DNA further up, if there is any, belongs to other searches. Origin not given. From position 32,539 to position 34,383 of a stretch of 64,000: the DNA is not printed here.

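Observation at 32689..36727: Split Pnkp-type RNA repair cassette: tRNA-binding RNA ligase + polynucleotide kinase + calcineurin-type phosphoesterase + Toprim protein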

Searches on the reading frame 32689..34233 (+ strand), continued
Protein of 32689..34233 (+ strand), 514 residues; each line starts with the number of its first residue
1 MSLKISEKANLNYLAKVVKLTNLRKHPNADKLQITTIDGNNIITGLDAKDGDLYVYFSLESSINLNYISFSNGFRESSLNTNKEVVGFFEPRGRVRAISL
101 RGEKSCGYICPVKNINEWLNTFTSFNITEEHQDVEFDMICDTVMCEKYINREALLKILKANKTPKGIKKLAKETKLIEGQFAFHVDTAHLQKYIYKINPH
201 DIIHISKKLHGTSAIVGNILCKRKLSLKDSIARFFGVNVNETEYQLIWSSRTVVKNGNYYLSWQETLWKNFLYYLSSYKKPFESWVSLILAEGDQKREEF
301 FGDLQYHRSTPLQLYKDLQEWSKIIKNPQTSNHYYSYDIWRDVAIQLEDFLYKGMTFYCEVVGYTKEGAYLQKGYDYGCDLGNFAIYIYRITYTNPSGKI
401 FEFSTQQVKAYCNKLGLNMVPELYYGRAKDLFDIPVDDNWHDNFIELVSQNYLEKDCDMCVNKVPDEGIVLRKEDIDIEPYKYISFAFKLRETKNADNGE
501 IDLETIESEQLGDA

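Call 19: search_solved_structures(query=A1, max_evalue=1, show_alignments=3)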
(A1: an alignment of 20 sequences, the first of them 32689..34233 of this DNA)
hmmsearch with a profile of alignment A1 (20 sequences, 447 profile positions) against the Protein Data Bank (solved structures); distinct sequences matched with E-value up to 1: 12.
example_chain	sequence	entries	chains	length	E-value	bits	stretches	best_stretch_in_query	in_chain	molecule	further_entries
2hvq_A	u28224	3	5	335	1.2e-05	27.5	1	243-372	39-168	Hypothetical 37.6 kDa protein in Gp24-hoc intergenic region | T4 RNA ligase 2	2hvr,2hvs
1s68_A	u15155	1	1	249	1.9e-05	26.9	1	243-372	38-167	RNA Ligase 2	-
6vt5_A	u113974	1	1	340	0.011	17.7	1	14-124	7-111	RNA Ligase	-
5cot_A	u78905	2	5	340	0.012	17.6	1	14-125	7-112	Naegleria gruberi RNA ligase | RNA ligase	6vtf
6vt8_A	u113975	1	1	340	0.012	17.6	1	14-125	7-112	RNA Ligase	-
6vt3_A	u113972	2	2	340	0.012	17.6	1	14-125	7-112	RNA Ligase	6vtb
6vt9_A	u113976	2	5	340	0.013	17.5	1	14-125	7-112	RNA ligase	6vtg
6vt1_A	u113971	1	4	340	0.013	17.5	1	14-125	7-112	RNA Ligase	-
6vt4_A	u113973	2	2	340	0.014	17.4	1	14-125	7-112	RNA Ligase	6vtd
6vt0_A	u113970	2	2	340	0.021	16.8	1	14-125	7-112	RNA Ligase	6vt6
5cou_A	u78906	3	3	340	0.021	16.8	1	14-125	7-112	Naegleria gruberi RNA ligase | RNA ligase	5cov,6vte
8ftu_A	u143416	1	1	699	0.22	13.4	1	142-259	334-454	Protein transport protein SEC39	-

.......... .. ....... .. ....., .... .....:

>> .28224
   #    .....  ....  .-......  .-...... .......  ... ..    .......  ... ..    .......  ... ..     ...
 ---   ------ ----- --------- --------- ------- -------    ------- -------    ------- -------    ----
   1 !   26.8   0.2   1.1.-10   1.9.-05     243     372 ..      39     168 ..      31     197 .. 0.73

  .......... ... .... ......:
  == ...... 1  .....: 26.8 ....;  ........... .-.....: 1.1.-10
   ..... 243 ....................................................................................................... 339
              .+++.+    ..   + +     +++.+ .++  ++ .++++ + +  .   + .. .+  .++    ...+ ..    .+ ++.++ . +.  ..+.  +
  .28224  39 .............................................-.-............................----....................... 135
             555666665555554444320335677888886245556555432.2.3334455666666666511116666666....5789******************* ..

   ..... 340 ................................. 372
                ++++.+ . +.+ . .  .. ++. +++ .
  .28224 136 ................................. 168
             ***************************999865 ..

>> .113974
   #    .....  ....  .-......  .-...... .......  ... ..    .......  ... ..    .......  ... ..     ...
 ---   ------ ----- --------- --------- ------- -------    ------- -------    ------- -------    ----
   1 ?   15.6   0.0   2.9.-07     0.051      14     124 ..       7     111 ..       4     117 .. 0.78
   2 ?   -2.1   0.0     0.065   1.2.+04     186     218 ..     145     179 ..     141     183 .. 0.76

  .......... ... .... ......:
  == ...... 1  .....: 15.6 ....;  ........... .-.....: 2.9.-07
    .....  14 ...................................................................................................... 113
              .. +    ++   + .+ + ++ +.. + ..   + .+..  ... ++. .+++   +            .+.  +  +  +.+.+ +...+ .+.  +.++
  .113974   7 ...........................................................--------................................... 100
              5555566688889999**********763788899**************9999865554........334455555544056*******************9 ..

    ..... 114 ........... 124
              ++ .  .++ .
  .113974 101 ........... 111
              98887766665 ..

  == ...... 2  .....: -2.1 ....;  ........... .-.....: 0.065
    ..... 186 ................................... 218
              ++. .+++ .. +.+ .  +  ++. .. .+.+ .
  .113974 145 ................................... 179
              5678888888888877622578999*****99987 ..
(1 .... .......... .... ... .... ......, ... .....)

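Call 21: find_encoding_contigs(protein=P0002, flank=8000, max_places=2)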
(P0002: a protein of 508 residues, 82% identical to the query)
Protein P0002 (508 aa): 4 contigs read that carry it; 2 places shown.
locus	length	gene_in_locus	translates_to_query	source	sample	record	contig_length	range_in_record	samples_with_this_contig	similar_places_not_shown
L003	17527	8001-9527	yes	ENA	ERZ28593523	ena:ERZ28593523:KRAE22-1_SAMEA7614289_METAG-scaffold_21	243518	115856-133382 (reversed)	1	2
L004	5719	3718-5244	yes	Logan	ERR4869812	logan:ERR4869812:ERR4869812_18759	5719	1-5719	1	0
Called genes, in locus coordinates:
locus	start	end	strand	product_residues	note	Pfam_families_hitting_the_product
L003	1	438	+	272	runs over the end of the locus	PF01145:Band_7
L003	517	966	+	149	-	-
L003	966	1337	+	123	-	-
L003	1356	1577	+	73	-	-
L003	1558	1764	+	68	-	-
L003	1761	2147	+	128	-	-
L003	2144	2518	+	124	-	-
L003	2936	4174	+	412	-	PF00270:DEAD, PF04851:ResIII, PF18766:SWI2_SNF2, PF00271:Helicase_C (weak)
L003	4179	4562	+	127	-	-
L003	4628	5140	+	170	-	PF03013:Pyr_excise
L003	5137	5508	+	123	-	-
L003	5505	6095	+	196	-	PF00929:RNase_T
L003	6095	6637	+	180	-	-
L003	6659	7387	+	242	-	-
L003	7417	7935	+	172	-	-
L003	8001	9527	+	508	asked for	PF21189:PHA02142 (weak), PF09414:RNA_ligase (weak)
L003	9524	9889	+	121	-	-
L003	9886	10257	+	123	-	-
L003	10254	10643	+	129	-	-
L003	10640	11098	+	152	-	PF08433:KTI12 (weak), PF13671:AAA_33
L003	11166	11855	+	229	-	PF00149:Metallophos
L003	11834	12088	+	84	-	-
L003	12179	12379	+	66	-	-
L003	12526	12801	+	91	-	-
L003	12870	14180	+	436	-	-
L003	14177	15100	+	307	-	-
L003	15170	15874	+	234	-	PF00899:ThiF (weak)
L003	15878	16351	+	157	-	-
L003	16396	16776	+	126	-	-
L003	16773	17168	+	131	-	-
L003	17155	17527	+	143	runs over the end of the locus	-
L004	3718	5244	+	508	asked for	PF21189:PHA02142 (weak), PF09414:RNA_ligase (weak)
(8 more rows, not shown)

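Call 22: find_encoding_contigs(protein=P0005, flank=8000, max_places=2)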
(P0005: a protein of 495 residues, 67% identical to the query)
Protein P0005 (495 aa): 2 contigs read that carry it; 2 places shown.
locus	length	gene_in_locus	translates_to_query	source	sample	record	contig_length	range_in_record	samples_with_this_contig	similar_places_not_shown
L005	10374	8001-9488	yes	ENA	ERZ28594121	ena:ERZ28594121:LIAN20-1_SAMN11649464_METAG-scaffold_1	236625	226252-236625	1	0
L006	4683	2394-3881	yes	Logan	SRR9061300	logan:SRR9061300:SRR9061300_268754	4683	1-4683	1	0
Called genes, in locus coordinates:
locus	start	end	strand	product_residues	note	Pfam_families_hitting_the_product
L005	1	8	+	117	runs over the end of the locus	-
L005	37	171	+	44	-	-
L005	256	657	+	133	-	-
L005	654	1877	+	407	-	PF00270:DEAD, PF04851:ResIII, PF18766:SWI2_SNF2, PF00271:Helicase_C (faint)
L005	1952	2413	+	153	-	-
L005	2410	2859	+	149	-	-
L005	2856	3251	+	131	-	-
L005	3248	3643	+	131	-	-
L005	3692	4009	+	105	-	-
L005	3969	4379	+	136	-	-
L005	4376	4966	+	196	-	PF00929:RNase_T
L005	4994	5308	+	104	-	-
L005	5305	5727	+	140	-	-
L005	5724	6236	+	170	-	-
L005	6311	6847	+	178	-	-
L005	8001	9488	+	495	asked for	PF21189:PHA02142 (faint)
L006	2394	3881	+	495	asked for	PF21189:PHA02142 (faint)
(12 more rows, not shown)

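Call 23: find_encoding_contigs(protein=P0050, flank=7000, max_places=1)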
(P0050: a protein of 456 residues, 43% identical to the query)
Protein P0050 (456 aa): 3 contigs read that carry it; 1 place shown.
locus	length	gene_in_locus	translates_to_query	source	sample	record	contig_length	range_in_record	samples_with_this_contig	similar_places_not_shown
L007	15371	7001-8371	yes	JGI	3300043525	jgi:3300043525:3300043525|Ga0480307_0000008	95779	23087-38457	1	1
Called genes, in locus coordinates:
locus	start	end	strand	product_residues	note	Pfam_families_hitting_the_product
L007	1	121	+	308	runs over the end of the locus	-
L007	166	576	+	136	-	-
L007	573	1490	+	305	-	PF21722:Gly_rich_2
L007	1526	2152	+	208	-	PF13640:2OG-FeII_Oxy_3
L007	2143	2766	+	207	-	-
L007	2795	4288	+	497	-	-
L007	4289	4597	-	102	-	-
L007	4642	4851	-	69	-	-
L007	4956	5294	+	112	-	-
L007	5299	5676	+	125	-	-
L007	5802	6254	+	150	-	-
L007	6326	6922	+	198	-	PF00929:RNase_T (weak)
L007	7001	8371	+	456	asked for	PF09414:RNA_ligase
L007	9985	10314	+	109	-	-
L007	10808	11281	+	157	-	PF18907:DUF5662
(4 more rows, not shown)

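Call 24: find_encoding_contigs(protein=P0020, flank=7000, max_places=1)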
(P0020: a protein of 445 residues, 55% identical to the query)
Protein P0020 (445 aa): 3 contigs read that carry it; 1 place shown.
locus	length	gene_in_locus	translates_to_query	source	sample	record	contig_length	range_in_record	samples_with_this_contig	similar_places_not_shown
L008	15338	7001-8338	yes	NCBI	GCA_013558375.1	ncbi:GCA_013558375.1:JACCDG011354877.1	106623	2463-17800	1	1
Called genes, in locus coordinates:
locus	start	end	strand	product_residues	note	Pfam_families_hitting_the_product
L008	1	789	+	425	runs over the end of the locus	PF13385:Laminin_G_3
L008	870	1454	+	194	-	-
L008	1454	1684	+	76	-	-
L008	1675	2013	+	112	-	-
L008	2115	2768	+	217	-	-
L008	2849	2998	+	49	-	-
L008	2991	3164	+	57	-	-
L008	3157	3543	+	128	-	PF15937:PrlF_antitoxin (weak)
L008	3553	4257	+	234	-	-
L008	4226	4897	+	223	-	-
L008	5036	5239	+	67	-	-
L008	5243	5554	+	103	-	PF03330:DPBB_1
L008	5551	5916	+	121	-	-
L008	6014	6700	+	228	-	-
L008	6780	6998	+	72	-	-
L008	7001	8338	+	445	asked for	PF09414:RNA_ligase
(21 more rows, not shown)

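Call 25: find_encoding_contigs(protein=P0093, flank=7000, max_places=1)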
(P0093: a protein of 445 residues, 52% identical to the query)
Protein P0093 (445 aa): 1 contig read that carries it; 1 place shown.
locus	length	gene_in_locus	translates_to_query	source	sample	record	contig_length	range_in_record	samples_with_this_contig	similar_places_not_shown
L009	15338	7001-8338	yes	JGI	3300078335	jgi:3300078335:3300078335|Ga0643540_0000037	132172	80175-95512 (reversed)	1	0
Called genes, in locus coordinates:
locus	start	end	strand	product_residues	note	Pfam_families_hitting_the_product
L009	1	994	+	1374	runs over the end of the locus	-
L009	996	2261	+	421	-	-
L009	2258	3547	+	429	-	-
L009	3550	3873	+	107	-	-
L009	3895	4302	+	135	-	-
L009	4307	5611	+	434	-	-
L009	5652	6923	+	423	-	PF00270:DEAD, PF04851:ResIII, PF18766:SWI2_SNF2, PF00271:Helicase_C (weak)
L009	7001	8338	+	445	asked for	PF21189:PHA02142 (weak)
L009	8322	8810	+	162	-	PF13671:AAA_33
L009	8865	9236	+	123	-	-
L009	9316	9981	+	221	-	-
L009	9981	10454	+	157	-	PF01844:HNH, PF13395:HNH_4, PF14279:HNH_5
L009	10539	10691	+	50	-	-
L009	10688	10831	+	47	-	-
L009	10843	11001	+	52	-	-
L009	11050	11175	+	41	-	-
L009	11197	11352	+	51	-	-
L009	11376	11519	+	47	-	-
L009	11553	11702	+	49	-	-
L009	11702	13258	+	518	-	PF14284:PcfJ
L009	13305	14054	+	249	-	-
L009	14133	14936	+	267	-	PF00149:Metallophos (weak)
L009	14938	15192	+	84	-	-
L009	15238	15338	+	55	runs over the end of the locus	-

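Call 26: search_protein_families(library=pfam, proteins=[L001:9328-9579:+, L001:9673-10020:+, L001:10092-10772:+, L001:10773-11249:+, L009:8322-8810:+, L009:8865-9236:+, L009:9316-9981:+, L003:11834-12088:+, L003:9524-9889:+, L003:12526-12801:+], max_evalue=0.05)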
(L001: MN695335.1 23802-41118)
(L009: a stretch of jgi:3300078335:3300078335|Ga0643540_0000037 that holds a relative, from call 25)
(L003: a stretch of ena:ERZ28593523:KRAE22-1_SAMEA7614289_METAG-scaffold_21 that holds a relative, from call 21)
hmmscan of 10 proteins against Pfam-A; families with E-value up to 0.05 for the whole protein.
L001:9328-9579:+ (83 aa): 1 family
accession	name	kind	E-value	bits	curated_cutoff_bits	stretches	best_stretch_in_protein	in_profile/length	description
PF12728.13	HTH_17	-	1.7e-06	28.6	27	1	5-51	1-44/51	Helix-turn-helix domain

L001:9673-10020:+ (115 aa): 1 family
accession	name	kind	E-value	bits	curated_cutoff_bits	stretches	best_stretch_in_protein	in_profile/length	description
PF18232.7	Chalcone_N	-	0.015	16.2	25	1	28-86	17-77/102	Chalcone isomerase N-terminal domain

L001:10092-10772:+ (226 aa): 3 families
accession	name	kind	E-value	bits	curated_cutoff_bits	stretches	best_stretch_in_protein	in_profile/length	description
PF00149.33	Metallophos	-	7.1e-08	33.6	21.5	1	1-194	1-159/191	Calcineurin-like phosphoesterase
PF12850.12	Metallophos_2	-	3.3e-06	27.6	27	1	1-199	1-124/154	Calcineurin-like phosphoesterase superfamily domain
PF16117.10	DUF4833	-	0.012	16.2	23.1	1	74-147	17-92/138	Domain of unknown function (DUF4833)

L001:10773-11249:+ (158 aa): 3 families
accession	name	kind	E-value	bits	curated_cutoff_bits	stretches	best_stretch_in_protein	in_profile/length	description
PF14279.12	HNH_5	-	2.5e-14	53.4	27.5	1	78-127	1-53/56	HNH endonuclease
PF01844.29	HNH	-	1.1e-12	48.4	21.4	1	78-120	1-47/47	HNH endonuclease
PF13395.12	HNH_4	-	7.1e-08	32.7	22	1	85-122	16-53/54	HNH endonuclease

L009:8322-8810:+ (162 aa): 9 families
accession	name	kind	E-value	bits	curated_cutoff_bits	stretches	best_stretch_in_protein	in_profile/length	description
PF13671.12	AAA_33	-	6.2e-19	69.1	27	1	8-142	2-143/143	AAA domain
PF08433.16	KTI12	-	3.6e-05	23.9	22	1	8-143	4-141/271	Chromatin associated protein KTI12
PF01712.25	dNK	-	0.014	15.6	27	0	102-141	124-165/203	Deoxynucleoside kinase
PF13207.12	AAA_17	-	0.017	15.9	27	1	12-121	2-122/136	AAA domain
PF00503.26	G-alpha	-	0.018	14.6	48.8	1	7-145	23-126/333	G-protein alpha subunit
PF06414.18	Zeta_toxin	-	0.03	14.2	22.3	0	7-131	18-158/199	Zeta toxin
PF13521.12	AAA_28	-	0.037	14.7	27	1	8-87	2-87/164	AAA domain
PF13238.12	AAA_18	-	0.046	14.6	29.4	0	8-122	1-112/128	AAA domain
PF07931.18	CPT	-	0.049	13.9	22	0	7-118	3-125/172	Chloramphenicol phosphotransferase-like protein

L009:8865-9236:+ (123 aa): 1 family
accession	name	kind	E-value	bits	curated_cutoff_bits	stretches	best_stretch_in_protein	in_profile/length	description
PF18320.6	Csc2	-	0.042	13.5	25.5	1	26-111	207-290/298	Csc2 Crispr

L009:9316-9981:+ (221 aa): 1 family
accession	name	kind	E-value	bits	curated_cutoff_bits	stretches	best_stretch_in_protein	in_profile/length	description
PF12850.12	Metallophos_2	-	0.00037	21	27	1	3-102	4-83/154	Calcineurin-like phosphoesterase superfamily domain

L003:11834-12088:+ (84 aa): 0 families

L003:9524-9889:+ (121 aa): 0 families

L003:12526-12801:+ (91 aa): 0 families

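Call 31: predict_structure(alignment_id=A1)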
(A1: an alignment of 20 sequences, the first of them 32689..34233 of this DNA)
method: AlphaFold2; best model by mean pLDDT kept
length: 514 residues; sequences in the alignment: 20
mean_pLDDT: 80.3   pTM: 0.74
mean pLDDT of the five models: 80.3, 79.9, 78.8, 78.7, 77.1
residues with pLDDT >= 90: 244; 70-90: 152; 50-70: 34; < 50: 84
segments of 3 or more residues with pLDDT < 50: 163-173, 259-265, 273-293, 296-336, 512-514
pLDDT, mean of each block of 10 residues (from residue 1): 84 92 90 89 92 94 94 94 92 90 92 95 94 94 90 77 44 63 77 91 94 88 81 84 83 60 49 48 44 47 43 48 39 53 89 92 86 89 93 88 93 96 96 90 91 94 94 87 93 85 65 42
secondary structure, 60 per line:
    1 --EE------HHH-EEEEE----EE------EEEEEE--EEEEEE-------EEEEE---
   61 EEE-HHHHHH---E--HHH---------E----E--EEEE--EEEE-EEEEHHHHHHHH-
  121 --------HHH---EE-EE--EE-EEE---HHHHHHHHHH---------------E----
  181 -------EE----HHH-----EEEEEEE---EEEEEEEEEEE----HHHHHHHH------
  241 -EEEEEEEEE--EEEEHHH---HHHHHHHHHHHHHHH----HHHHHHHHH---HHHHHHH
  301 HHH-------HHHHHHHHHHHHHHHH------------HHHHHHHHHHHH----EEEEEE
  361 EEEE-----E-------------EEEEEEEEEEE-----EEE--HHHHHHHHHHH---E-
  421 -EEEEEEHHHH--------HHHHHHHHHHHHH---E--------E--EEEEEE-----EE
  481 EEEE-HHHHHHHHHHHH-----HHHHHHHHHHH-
elements in order: E15-19 E32-37 E40-45 E53-57 E61-63 H65-70 E97-100 E103-106 E108-111 H112-119 E145-147 H151-160 E202-208 E212-222 H227-234 E242-250 E253-256 H263-277 H282-290 H294-303 H311-326 H339-350 E355-364 E384-394 E400-402 H405-415 E422-427 H428-431 H440-452 E468-473 E479-484 H486-497 H503-513

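Call 35: fold_search(model_id=the predicted structure, library=pdb)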
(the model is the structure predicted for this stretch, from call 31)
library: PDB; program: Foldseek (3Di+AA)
matches with E <= 10: 357; with E <= 0.001: 20
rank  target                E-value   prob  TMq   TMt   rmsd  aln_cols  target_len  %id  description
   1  6vte                  2.8e-12  1.00  0.43  0.63   9.9       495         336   13  Naegleria gruberi RNA Ligase K170M mutant with AMP and Mn (released 2020-04-08)
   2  6vt4                  3.0e-12  1.00  0.43  0.63  11.8       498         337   15  Naegleria gruberi RNA ligase R149A mutant apo (released 2020-04-08)
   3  6vt1_A                6.1e-12  1.00  0.46  0.67   8.4       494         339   14  Naegleria gruberi RNA ligase D172A mutant apo (released 2020-04-08)
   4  6vt3                  1.3e-11  1.00  0.41  0.58  10.0       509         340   14  Naegleria gruberi RNA ligase K326A mutant apo (released 2020-04-08)
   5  6vt9                  1.4e-11  1.00  0.44  0.64   9.5       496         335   14  Naegleria gruberi RNA ligase E227A mutant with ATP and Mn (released 2020-04-08)
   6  6vt0                  1.4e-11  1.00  0.43  0.63  10.2       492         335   14  Naegleria gruberi RNA ligase K170A mutant apo (released 2020-04-08)
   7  6vt5                  2.4e-11  1.00  0.43  0.62   9.6       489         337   14  Naegleria gruberi RNA ligase R4a K121A mutant apo (released 2020-04-08)
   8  5cot                  2.5e-11  1.00  0.44  0.63  10.1       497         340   14  Structure and mechanism of a eukaryal nick-sealing RNA ligase (released 2015-10-28)
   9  6vtd                  2.8e-11  1.00  0.42  0.61  10.4       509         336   14  Naegleria gruberi RNA ligase R149A mutant with ATP and Mn (released 2020-04-08)
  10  6vt8                  2.9e-11  1.00  0.43  0.63  10.3       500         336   13  Naegleria gruberi RNA ligase E312A mutant with AMP and Mn (released 2020-04-08)
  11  6vtg_A                5.5e-11  1.00  0.44  0.64   9.0       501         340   14  Naegleria gruberi RNA ligase E227A mutant apo (released 2020-04-08)
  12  5cou                  6.5e-11  1.00  0.44  0.65   9.0       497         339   13  Structure and mechanism of a eukaryal nick-sealing RNA ligase K170M+ATP (released 2015-10-28)
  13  6vtf_A                9.6e-11  1.00  0.43  0.63  11.0       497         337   14  Naegleria gruberi RNA ligase with PPi (released 2020-04-08)
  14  2hvr_B                9.4e-06  1.00  0.24  0.38  13.1       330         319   14  Structure of T4 RNA Ligase 2 with Nicked 5'-Adenylated nucleic acid duplex containing a 3'-deoxyribonucleotide at the  (released 2006-10-17)
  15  2hvr_A                1.9e-05  1.00  0.25  0.39  14.0       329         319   13  Structure of T4 RNA Ligase 2 with Nicked 5'-Adenylated nucleic acid duplex containing a 3'-deoxyribonucleotide at the  (released 2006-10-17)
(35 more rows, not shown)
